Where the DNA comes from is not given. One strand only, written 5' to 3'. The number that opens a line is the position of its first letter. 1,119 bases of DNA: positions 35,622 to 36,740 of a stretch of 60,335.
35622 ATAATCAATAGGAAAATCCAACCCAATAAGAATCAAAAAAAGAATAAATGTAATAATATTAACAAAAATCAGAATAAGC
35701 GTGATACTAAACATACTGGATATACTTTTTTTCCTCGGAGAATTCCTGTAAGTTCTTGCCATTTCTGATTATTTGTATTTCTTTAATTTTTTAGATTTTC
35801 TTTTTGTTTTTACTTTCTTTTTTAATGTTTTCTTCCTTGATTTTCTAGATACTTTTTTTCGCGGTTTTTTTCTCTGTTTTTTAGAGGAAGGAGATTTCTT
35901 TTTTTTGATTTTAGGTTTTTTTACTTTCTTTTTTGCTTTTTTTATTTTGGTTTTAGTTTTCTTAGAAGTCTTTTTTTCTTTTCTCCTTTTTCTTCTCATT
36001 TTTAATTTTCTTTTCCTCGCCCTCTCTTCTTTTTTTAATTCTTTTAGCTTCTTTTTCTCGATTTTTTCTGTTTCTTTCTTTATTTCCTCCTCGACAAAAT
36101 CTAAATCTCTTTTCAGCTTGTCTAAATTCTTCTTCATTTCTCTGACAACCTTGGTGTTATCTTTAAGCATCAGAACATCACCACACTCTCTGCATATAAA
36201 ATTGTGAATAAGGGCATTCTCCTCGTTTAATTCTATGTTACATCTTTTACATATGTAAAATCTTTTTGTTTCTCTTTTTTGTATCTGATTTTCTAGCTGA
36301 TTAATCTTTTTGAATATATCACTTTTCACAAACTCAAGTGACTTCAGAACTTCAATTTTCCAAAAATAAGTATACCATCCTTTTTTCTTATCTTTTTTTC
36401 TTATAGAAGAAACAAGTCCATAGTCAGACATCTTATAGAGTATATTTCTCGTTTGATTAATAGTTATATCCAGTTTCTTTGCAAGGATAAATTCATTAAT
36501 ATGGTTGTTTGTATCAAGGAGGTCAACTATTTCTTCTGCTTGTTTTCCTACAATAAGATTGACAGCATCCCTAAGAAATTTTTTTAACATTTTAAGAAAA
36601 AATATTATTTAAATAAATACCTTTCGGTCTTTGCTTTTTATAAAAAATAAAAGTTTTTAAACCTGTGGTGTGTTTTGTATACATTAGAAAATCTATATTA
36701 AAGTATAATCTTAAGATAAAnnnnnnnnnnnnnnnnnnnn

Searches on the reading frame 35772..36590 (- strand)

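Call 63: search_protein_families(library=pfam, proteins=[window:35772-36590:-], max_evalue=0.001)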
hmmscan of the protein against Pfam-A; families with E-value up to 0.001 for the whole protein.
window:35772-36590:- (273 aa): 2 families
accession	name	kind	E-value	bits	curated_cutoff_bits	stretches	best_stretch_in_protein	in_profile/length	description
PF02002.24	TFIIE_alpha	-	1.3e-13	51.1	22.9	1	10-106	7-103/105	TFIIE alpha subunit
PF03804.19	DUF325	-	7.7e-05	23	28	1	110-154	81-128/137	Viral proteins of unknown function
